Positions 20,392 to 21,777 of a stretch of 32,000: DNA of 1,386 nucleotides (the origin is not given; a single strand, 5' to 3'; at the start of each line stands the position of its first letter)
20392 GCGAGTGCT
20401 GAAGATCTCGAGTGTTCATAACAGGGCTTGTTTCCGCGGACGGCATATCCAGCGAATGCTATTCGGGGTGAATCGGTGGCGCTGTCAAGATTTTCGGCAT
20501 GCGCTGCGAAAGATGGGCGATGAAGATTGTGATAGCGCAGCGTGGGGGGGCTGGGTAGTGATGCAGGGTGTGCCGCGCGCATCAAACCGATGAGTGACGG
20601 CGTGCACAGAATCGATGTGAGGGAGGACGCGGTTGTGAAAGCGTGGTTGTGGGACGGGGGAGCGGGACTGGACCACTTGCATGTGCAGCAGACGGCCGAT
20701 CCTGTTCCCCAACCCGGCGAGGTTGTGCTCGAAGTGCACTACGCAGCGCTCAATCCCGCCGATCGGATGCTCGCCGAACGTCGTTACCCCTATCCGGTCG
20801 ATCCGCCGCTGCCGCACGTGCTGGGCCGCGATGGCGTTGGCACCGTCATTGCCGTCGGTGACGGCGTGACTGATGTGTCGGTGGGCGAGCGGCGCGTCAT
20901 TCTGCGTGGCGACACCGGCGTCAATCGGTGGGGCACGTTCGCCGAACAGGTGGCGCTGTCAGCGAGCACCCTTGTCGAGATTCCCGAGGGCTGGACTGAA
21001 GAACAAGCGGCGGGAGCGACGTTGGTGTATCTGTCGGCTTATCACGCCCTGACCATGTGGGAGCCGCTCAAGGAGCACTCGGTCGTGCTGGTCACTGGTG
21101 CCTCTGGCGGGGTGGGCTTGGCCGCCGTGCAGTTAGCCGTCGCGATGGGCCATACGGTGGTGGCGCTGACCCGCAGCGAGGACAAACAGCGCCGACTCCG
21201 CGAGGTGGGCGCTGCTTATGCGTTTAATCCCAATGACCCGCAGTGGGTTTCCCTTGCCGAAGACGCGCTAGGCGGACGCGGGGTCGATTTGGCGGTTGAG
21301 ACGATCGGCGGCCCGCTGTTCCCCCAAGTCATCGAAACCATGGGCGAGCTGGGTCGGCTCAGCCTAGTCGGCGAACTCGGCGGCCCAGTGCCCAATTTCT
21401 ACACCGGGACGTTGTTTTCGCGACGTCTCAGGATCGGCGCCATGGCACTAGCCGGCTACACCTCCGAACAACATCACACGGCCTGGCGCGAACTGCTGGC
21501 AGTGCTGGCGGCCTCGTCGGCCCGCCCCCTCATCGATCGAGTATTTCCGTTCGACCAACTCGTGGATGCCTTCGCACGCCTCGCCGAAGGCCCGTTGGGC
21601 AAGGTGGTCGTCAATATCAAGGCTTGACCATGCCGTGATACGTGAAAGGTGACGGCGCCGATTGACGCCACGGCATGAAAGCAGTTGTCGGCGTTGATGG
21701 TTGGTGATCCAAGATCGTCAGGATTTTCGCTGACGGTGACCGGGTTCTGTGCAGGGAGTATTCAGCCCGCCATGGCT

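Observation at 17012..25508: Candidate new carboxylic-acid processing module: Fdc1-like UbiD + UbiX + MDR reductase + carboxylic acid reductase (+ PaaI thioesterase)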

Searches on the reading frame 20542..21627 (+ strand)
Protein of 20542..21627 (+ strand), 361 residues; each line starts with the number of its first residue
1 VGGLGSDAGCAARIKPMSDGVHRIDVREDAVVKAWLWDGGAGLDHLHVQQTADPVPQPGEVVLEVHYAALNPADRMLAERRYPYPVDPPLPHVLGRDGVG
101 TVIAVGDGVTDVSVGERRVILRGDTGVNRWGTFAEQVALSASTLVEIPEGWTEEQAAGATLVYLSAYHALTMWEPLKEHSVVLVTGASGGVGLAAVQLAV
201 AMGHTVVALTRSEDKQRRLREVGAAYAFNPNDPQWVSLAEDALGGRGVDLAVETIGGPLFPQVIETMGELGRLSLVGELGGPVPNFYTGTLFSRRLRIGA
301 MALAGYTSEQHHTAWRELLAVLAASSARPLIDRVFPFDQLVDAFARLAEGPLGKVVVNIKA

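Call 3: search_protein_families(library=pfam, proteins=[window:20542-21627:+], max_evalue=0.01)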
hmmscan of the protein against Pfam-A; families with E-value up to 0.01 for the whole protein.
window:20542-21627:+ (361 aa): 9 families
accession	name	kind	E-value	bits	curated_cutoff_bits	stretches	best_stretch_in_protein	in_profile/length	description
PF00107.32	ADH_zinc_N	-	1.2e-21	77.4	31.8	1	190-319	1-124/129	Zinc-binding dehydrogenase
PF08240.17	ADH_N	-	3e-14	53.6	23.5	1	57-149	1-104/104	Alcohol dehydrogenase GroES-like domain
PF13602.12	ADH_zinc_N_2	-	3.1e-13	51.3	27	1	223-357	2-134/134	Zinc-binding dehydrogenase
PF00106.31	adh_short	-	2e-05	24.6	26.6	1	181-219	2-40/195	short chain dehydrogenase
PF16884.10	ADH_N_2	-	7.5e-05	23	31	1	42-105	14-77/108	N-terminal domain of oxidoreductase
PF13460.12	NAD_binding_10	-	0.00026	21.4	27.2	1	186-221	1-37/184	NAD(P)H-binding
PF05368.20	NmrA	-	0.0014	18.7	27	1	179-217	2-40/298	NmrA-like family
PF01262.27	AlaDh_PNT_C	-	0.0032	17.4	23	1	179-225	28-74/214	Alanine dehydrogenase/PNT, C-terminal domain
PF01370.27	Epimerase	-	0.0055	16.6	20.9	1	182-220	1-39/240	NAD dependent epimerase/dehydratase family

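Call 4: search_protein_families(library=ncbifam, proteins=[window:20542-21627:+], max_evalue=0.00001)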
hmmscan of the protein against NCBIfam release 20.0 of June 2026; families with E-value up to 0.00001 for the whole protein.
window:20542-21627:+ (361 aa): 26 families (the best 25 are shown)
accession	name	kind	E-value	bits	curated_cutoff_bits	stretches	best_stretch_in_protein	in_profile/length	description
TIGR02824.1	quinone_pig3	subfamily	1.1e-48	166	296.8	1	42-358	11-324/325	putative NAD(P)H quinone oxidoreductase, PIG3 family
TIGR02823.1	oxido_YhdH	subfamily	1.3e-31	109.7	297.25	1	55-359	23-324/324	acrylyl-CoA reductase family protein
NF010344.0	PRK13771.1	subfamily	2.7e-30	105.5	349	1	131-358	116-332/334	putative alcohol dehydrogenase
NF041172.1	AcrlCoa_red_Thmprot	equivalog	3.8e-29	101.7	500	1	131-357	116-332/334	acryloyl-CoA reductase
NF041183.1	Pks2_ls1_myc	equivalog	1.4e-22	78.5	2400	1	55-278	1429-1644/2086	sulfolipid-1 biosynthesis phthioceranic/hydroxyphthioceranic acid synthase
TIGR01751.1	crot-CoA-red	equivalog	1.5e-21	76.6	378.55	1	130-234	139-245/398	crotonyl-CoA carboxylase/reductase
TIGR00692.1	tdh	equivalog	1.9e-21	76.4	458.35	1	125-357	111-338/340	L-threonine 3-dehydrogenase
NF008024.0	PRK10754.1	subfamily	4.8e-20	71.8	348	1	53-324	23-289/327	NADPH:quinone reductase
NF041097.1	keto_inos_dh_IolM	equivalog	1.3e-19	70.1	450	1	125-358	145-388/389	scyllo-inosose 3-dehydrogenase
NF003808.0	PRK05396.1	equivalog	1.8e-19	69.8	380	1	125-358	113-339/341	L-threonine 3-dehydrogenase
NF051456.1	acrylyl_AcuI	equivalog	7.8e-19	67.6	440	1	49-359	18-324/325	acrylyl-CoA reductase (NADPH)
NF047908.1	AldhRedAhr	equivalog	8.5e-17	61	470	1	125-350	114-325/335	NADPH-dependent aldehyde reductase Ahr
TIGR02817.1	adh_fam_1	subfamily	1.9e-15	57.1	284.05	1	50-277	21-247/336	zinc-binding alcohol dehydrogenase family protein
NF058644.1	CurcmRedCuraProt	equivalog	3.7e-13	49.3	440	1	44-359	16-333/336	NADPH-dependent curcumin/dihydrocurcumin reductase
NF006940.0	PRK09422.1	equivalog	2e-12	46.7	344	1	126-276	110-259/338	alcohol dehydrogenase AdhP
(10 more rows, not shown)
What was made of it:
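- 20635..21627 (+): Zinc-less MDR of 330 aa, a QOR/ene-reductase type and part of the conserved UbiD module. TIGR02824 scores 166 against a cut-off of 296.8 (call 4).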

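Call 23: search_solved_structures(query=window:20635-21627:+, max_evalue=1e-10, show_alignments=1)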
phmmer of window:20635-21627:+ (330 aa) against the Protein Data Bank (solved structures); distinct sequences matched with E-value up to 1e-10: 85 (the best 60 are shown).
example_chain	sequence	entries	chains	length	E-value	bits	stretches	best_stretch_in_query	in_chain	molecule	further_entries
6lhr_A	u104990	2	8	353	3.9e-31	111.8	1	8-325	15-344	Synaptic vesicle membrane protein VAT-1 homolog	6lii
6k9y_A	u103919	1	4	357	4.1e-31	111.8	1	8-325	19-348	Synaptic vesicle membrane protein VAT-1 homolog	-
9vey_A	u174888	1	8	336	2.8e-30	109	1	8-316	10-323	NAD(P)-dependent alcohol dehydrogenase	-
2eih_A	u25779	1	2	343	5.8e-30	108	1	94-327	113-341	Alcohol dehydrogenase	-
1yb5_A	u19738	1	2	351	2.5e-28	102.6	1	19-325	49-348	Quinone oxidoreductase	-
4dup_A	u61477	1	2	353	5.3e-28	101.5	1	15-327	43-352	quinone oxidoreductase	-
3gaz_A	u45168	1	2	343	1.3e-27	100.3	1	18-241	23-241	Alcohol dehydrogenase superfamily protein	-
4eye_A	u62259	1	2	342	4.1e-26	95.3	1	20-325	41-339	Probable oxidoreductase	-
4j6f_A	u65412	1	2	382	2.1e-25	93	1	3-326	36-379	Putative alcohol dehydrogenase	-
2oby_A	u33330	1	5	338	9.3e-25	90.9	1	6-327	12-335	Putative quinone oxidoreductase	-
2j8z_A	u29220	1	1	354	1.1e-24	90.6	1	6-327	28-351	QUINONE OXIDOREDUCTASE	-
4rvu_A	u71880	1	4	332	2.2e-23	86.4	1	8-260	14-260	Probable quinone reductase Qor (NADPH:quinone reductase) (Zeta-crystallin homolog protein)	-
4rvs_A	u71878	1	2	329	2.5e-23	86.2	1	8-258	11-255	Probable quinone reductase Qor (NADPH:quinone reductase) (Zeta-crystallin homolog protein)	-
9d2z_A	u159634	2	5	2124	1.3e-22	83.8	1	22-292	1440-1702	Mycocerosic acid synthase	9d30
9d2y_A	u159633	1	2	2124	1.3e-22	83.8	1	22-292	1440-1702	Multifunctional mycocerosic acid synthase membrane-associated MAS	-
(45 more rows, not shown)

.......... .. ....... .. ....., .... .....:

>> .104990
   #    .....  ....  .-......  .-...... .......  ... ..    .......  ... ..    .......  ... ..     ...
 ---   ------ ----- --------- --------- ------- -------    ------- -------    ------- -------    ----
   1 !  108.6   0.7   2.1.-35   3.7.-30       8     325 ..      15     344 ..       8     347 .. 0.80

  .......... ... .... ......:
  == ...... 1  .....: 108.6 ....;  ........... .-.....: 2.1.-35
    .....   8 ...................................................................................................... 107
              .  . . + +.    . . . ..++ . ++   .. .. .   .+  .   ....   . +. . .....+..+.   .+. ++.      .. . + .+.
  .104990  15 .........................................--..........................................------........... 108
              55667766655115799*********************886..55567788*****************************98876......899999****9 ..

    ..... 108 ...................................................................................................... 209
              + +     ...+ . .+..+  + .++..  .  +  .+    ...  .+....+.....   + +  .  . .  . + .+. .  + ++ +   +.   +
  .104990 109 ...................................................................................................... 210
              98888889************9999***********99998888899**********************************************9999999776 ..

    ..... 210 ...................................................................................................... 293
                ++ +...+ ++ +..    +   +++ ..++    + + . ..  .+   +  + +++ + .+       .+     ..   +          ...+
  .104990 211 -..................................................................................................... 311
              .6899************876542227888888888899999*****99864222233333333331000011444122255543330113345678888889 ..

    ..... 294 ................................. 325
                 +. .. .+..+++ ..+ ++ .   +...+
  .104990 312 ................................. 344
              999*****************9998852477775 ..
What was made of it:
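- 20635..21627 (+): Its PDB neighbours are VAT-1, QORs, 2-haloacrylate reductase and enoyl reductases (call 23).
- On Quinone oxidoreductase / PIG3 subfamily of MDRs: The PDB neighbours are VAT-1, QORs and enoyl reductases, at 60-112 bits (call 23).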
